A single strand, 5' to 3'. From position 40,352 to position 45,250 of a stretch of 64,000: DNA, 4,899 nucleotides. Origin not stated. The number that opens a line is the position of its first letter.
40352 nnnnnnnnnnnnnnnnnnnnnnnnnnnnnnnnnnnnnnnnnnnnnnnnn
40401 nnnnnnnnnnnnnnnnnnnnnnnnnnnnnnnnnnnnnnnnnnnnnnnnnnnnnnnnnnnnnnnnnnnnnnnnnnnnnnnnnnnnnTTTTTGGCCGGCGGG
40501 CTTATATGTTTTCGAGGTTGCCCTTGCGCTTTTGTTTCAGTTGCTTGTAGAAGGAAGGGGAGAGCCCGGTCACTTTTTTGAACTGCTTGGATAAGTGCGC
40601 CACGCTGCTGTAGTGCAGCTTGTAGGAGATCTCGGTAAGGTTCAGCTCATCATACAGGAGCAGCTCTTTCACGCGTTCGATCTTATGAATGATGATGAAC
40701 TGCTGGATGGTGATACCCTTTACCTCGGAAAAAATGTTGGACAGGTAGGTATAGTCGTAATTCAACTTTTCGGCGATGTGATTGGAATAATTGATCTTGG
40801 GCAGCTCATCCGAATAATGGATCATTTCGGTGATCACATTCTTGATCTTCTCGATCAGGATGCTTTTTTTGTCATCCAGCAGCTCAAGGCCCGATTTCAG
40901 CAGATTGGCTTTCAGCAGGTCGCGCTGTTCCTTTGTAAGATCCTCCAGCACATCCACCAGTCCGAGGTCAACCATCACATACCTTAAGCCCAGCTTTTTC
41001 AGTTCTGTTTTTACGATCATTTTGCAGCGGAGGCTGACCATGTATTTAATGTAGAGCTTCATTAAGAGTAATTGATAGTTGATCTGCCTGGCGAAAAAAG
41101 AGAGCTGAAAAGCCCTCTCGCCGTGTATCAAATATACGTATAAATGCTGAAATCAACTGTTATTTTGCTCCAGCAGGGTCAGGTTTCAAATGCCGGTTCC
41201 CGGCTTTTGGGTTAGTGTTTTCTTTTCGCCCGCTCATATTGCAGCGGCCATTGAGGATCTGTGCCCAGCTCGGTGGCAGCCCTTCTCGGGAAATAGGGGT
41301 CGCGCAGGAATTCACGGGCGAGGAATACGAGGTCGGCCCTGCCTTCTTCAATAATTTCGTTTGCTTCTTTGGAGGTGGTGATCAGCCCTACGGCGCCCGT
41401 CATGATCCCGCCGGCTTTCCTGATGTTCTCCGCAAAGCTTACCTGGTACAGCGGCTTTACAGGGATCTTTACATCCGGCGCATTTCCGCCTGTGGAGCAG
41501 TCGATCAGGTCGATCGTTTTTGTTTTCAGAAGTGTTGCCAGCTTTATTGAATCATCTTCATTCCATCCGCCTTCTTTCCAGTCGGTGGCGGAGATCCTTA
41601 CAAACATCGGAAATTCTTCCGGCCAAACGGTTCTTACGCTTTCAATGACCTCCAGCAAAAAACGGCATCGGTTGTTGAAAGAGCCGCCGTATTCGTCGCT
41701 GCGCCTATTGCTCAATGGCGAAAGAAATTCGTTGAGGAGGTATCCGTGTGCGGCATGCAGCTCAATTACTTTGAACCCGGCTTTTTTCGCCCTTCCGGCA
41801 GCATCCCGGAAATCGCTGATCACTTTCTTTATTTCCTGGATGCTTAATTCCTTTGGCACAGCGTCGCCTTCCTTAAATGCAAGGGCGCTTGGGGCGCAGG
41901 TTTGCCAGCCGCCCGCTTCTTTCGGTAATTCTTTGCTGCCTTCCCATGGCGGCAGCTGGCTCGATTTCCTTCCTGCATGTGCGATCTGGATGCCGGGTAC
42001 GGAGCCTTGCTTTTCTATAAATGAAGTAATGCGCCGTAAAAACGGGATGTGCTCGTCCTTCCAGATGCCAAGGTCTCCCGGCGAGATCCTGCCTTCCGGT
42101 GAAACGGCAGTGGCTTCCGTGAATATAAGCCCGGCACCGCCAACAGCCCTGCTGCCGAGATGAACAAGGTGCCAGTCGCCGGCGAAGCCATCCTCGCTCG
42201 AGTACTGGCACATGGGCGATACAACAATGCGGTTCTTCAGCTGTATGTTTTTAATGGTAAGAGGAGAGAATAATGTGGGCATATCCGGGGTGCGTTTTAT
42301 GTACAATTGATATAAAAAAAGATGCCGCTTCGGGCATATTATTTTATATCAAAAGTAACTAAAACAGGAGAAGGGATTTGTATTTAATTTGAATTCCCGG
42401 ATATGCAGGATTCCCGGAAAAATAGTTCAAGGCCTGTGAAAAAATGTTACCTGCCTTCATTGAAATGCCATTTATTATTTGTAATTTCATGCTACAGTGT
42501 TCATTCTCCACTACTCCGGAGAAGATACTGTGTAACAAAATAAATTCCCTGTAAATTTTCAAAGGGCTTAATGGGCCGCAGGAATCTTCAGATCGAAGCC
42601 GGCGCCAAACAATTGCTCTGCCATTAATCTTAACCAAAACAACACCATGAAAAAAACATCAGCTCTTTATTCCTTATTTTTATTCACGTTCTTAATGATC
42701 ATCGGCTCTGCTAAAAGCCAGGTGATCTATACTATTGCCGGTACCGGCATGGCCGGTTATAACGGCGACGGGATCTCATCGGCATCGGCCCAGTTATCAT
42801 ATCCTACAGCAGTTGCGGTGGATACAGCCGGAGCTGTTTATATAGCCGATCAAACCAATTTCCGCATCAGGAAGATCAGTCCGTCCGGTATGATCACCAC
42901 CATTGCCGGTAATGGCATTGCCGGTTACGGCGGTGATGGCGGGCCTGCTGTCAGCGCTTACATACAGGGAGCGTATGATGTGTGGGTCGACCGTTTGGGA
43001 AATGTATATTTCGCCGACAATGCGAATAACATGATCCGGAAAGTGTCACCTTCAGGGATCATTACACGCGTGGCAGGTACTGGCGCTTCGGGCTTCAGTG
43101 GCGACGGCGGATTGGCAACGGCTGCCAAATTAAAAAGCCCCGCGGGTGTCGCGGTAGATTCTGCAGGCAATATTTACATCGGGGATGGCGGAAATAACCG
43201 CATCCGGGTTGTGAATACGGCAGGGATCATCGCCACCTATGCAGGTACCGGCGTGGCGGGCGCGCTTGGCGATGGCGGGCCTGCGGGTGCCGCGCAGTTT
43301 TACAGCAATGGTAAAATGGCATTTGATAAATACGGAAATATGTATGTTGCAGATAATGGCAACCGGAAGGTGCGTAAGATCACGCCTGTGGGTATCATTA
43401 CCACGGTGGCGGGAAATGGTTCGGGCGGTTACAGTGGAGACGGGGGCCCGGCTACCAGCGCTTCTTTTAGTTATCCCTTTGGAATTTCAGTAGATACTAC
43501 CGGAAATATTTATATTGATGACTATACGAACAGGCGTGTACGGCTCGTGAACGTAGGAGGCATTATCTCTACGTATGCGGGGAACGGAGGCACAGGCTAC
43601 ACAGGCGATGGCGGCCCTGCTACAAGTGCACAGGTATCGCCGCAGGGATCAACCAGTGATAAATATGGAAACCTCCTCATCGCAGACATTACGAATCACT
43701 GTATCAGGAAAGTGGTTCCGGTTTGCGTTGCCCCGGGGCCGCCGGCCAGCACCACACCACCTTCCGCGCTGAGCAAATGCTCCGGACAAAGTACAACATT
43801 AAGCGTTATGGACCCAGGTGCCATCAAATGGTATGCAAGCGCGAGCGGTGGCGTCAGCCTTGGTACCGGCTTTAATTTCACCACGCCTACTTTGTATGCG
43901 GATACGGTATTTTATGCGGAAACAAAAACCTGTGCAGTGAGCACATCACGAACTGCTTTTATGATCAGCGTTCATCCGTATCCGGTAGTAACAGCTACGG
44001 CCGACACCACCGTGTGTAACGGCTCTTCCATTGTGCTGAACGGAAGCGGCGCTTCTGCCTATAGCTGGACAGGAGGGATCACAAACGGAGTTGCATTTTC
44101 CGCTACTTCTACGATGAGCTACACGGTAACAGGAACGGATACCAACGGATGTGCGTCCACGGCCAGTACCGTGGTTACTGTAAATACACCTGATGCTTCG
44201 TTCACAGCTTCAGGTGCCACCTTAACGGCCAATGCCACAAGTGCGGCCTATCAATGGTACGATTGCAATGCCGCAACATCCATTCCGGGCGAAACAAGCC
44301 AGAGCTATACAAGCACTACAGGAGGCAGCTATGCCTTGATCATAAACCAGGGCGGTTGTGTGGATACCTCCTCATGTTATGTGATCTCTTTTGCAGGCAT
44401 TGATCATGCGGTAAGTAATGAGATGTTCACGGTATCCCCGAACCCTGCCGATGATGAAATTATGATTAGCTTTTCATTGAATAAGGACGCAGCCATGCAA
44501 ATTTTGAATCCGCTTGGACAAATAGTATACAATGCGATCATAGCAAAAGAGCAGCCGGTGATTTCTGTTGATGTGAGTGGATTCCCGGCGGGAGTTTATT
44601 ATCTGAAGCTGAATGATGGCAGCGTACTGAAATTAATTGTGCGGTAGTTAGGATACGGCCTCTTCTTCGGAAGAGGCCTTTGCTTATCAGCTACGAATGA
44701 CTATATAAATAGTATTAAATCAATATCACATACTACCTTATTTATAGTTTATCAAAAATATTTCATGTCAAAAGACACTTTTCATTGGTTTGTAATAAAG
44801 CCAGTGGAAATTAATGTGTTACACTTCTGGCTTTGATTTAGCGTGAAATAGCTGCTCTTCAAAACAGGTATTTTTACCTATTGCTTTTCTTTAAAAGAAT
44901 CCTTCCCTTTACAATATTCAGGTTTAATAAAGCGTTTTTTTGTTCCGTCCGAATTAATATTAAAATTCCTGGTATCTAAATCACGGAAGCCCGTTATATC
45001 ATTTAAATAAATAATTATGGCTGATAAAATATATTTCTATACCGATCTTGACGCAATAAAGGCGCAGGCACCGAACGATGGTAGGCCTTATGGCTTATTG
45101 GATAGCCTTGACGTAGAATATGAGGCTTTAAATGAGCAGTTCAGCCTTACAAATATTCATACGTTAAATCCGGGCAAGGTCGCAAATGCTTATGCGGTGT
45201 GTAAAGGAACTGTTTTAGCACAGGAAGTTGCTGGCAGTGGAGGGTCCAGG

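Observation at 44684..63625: AT-rich, terminator-bounded five-gene operon of giant uncharacterisable proteins: candidate novel system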

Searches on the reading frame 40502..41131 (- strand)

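Call 9: search_protein_families(library=pfam, proteins=[window:40502-41131:-], max_evalue=0.001)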
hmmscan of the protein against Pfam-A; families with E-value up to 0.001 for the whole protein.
window:40502-41131:- (209 aa): 2 families
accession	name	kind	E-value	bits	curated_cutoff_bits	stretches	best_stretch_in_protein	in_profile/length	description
PF12833.13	HTH_18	-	2.5e-17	63.4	33.6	1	119-197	1-79/80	Helix-turn-helix domain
PF00165.29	HTH_AraC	-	3.3e-14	53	26.6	2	162-193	8-38/42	Bacterial regulatory helix-turn-helix proteins, AraC family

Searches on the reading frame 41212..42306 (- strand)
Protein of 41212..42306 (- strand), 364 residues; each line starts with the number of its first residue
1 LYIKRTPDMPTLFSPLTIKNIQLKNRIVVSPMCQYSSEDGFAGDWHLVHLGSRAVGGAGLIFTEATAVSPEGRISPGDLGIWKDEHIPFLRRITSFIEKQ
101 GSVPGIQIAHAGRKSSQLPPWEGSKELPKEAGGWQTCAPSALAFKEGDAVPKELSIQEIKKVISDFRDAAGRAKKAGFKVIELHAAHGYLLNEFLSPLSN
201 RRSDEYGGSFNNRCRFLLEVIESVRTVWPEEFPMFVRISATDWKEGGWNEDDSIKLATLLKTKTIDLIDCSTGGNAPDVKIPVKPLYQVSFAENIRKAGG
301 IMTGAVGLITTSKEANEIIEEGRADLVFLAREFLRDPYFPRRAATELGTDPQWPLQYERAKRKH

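Call 9: search_protein_families(library=pfam, proteins=[window:41212-42306:-], max_evalue=0.001)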
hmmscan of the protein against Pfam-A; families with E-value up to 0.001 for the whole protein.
window:41212-42306:- (364 aa): 1 family
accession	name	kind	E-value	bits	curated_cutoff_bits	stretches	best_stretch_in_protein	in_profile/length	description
PF00724.26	Oxidored_FMN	-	2.9e-82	277.1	27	1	12-347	2-339/342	NADH:flavin oxidoreductase / NADH oxidase family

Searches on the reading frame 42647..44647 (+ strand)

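Call 9: search_protein_families(library=pfam, proteins=[window:42647-44647:+], max_evalue=0.001)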
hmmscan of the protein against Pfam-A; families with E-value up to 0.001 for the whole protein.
window:42647-44647:+ (666 aa): 6 families
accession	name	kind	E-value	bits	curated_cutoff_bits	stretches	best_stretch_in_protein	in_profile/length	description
PF25021.1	TEN_NHL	-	5.1e-35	121.5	27.1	3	151-201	130-178/357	Teneurin NHL domain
PF01436.27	NHL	-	3.8e-20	71.3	20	1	163-188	2-27/28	NHL repeat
PF19081.6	Ig_7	-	6.3e-15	55.7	27.3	1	366-444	2-84/84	Ig-like domain CHU_C associated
PF18962.6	Por_Secre_tail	-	4.5e-10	40.1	27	1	597-664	2-74/75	Secretion system C-terminal sorting domain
PF06739.17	SBBP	-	2.3e-07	31.1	20.5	0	161-179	11-29/38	Beta-propeller repeat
PF11589.14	DUF3244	-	0.00037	20.9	25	0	605-656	31-84/96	Domain of unknown function (DUF3244)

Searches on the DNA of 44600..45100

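Call 113: search_rna_families(source=window, start=44600, end=45100, threshold=evalue, max_evalue=1)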
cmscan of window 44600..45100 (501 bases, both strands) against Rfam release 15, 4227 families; matches with E-value up to 1: 0.
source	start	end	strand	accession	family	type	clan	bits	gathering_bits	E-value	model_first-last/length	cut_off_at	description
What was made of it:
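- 44679..45016 (+): AT-rich leader or promoter region (338 nt, GC 0.284); promoter not located. No Rfam family (call 113).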
